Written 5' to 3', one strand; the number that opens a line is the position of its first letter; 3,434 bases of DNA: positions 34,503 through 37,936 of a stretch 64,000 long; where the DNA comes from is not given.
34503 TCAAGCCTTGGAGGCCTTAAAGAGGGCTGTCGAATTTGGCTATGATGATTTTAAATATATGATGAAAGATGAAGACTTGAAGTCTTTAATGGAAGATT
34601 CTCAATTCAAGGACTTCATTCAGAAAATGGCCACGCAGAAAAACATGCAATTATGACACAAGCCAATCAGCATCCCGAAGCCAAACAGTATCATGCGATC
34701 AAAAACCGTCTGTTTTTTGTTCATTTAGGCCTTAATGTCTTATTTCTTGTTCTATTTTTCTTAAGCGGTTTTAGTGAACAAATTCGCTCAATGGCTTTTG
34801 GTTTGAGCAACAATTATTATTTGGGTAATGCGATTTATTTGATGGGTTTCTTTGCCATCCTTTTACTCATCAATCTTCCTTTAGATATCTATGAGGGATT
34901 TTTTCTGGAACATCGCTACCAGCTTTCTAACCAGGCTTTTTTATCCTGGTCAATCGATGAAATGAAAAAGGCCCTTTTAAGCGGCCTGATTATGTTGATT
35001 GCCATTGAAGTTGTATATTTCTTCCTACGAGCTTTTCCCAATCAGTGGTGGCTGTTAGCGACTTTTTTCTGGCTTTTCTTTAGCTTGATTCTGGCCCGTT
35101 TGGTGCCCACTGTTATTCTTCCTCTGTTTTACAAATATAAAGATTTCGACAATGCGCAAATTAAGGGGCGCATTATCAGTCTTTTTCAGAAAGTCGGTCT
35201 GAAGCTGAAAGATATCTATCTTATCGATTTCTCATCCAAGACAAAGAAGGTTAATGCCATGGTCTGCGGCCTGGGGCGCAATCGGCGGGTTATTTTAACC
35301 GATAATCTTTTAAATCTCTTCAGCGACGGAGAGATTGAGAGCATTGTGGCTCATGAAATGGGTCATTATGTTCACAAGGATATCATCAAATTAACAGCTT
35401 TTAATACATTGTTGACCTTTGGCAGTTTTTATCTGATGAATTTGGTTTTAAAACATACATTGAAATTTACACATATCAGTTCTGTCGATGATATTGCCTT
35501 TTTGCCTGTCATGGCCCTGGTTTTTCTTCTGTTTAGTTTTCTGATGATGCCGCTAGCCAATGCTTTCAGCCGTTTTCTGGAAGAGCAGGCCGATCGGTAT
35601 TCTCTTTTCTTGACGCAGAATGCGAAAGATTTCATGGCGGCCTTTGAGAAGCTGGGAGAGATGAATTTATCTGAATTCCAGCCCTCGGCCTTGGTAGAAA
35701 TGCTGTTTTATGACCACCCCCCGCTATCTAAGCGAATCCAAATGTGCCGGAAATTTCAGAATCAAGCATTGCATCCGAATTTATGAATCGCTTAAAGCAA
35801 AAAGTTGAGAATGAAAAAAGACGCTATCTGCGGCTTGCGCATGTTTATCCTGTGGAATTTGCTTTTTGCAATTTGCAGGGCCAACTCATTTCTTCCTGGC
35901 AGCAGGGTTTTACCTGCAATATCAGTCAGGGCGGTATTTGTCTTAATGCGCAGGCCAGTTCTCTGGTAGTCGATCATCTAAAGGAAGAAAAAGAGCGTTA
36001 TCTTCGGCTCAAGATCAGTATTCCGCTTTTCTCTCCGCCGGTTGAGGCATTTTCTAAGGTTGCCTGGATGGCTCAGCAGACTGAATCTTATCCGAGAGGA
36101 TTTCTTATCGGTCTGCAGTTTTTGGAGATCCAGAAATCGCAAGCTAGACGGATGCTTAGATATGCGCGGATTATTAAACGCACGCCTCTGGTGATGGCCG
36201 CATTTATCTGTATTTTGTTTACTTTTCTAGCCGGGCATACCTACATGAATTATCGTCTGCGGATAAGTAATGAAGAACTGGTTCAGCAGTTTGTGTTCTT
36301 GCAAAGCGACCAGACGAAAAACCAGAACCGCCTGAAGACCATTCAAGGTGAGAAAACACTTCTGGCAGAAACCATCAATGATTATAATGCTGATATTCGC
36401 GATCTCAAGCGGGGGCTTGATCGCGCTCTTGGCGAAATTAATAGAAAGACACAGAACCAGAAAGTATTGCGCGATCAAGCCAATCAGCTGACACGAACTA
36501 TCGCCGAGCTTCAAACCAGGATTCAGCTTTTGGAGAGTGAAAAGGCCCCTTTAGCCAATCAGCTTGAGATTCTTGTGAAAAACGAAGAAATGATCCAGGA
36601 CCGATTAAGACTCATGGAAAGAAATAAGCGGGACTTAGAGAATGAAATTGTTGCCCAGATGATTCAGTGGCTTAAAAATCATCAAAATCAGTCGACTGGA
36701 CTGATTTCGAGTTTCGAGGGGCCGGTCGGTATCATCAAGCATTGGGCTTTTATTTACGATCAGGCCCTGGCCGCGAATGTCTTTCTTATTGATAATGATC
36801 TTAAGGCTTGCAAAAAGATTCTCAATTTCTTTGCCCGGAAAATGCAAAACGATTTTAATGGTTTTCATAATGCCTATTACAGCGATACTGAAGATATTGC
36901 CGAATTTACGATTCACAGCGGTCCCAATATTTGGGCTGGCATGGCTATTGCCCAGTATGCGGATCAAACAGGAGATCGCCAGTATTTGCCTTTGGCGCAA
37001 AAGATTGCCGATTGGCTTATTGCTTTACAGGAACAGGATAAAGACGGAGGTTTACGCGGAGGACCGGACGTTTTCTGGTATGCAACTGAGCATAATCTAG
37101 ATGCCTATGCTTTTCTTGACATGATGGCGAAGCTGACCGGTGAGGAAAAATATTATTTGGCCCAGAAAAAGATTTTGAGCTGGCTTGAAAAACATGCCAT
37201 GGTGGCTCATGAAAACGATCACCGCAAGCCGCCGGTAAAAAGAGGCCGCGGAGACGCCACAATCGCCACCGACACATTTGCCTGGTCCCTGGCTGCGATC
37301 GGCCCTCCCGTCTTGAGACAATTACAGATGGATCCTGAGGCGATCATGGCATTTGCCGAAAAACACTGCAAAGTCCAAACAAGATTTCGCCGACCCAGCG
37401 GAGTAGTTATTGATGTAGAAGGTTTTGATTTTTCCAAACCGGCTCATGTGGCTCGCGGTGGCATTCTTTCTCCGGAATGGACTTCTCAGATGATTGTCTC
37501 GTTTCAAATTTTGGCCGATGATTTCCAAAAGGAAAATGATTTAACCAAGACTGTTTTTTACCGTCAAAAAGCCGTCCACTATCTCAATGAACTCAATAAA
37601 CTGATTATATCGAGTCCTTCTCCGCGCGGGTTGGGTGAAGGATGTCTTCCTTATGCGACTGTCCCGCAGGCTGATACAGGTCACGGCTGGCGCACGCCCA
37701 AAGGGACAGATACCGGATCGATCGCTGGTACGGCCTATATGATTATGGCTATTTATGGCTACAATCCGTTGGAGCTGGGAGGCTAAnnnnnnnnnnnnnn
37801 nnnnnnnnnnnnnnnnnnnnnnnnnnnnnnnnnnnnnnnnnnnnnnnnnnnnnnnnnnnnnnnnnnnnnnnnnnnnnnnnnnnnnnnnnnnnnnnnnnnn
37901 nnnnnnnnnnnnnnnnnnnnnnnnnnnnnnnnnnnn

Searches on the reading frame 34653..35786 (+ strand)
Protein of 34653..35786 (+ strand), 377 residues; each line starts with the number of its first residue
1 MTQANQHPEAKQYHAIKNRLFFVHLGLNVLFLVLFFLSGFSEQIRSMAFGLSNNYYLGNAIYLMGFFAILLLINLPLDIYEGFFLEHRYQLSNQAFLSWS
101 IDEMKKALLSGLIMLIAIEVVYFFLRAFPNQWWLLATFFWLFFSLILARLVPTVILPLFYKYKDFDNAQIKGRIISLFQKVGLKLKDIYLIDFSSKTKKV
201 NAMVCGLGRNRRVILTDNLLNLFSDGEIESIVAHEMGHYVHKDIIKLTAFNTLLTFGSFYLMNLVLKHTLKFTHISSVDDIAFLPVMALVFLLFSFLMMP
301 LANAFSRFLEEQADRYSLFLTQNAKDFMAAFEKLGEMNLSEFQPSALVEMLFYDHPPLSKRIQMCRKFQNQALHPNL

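Call 35: search_protein_families(library=pfam, proteins=[window:34653-35786:+], max_evalue=0.001)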
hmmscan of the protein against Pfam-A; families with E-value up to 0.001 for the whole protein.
window:34653-35786:+ (377 aa): 2 families
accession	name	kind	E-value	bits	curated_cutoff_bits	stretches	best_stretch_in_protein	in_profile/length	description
PF01435.24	Peptidase_M48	-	5e-30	105.1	20.3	1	167-366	4-183/186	Peptidase family M48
PF16491.10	Peptidase_M48_N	-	1.3e-24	87.4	27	1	4-161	21-179/179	CAAX prenyl protease N-terminal, five membrane helices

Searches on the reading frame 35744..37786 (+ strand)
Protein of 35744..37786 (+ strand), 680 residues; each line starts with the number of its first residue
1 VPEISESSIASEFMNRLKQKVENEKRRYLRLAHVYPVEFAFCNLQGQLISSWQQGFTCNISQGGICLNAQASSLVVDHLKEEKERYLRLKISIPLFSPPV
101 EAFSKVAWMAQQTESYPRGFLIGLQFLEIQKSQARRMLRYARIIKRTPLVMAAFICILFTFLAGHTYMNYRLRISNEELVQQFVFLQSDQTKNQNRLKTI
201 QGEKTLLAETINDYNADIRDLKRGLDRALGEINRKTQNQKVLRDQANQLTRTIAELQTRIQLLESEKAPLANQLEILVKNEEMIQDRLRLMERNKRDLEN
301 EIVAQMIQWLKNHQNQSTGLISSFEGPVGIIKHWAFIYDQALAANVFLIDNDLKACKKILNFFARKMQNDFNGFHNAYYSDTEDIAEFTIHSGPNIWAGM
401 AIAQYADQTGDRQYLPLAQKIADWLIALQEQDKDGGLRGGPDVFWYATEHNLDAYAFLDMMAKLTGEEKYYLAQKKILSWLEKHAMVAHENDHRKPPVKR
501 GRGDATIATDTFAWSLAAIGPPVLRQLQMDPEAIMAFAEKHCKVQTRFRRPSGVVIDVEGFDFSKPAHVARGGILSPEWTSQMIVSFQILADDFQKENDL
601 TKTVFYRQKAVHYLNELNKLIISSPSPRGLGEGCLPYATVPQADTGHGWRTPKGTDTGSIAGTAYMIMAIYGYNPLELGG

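Call 35: search_protein_families(library=pfam, proteins=[window:35744-37786:+], max_evalue=0.001)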
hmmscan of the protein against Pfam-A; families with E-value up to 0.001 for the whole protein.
window:35744-37786:+ (680 aa): 1 family
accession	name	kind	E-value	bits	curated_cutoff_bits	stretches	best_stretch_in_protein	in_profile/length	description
PF07238.19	PilZ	-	1.9e-07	31.8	22.5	1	24-140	1-99/102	PilZ domain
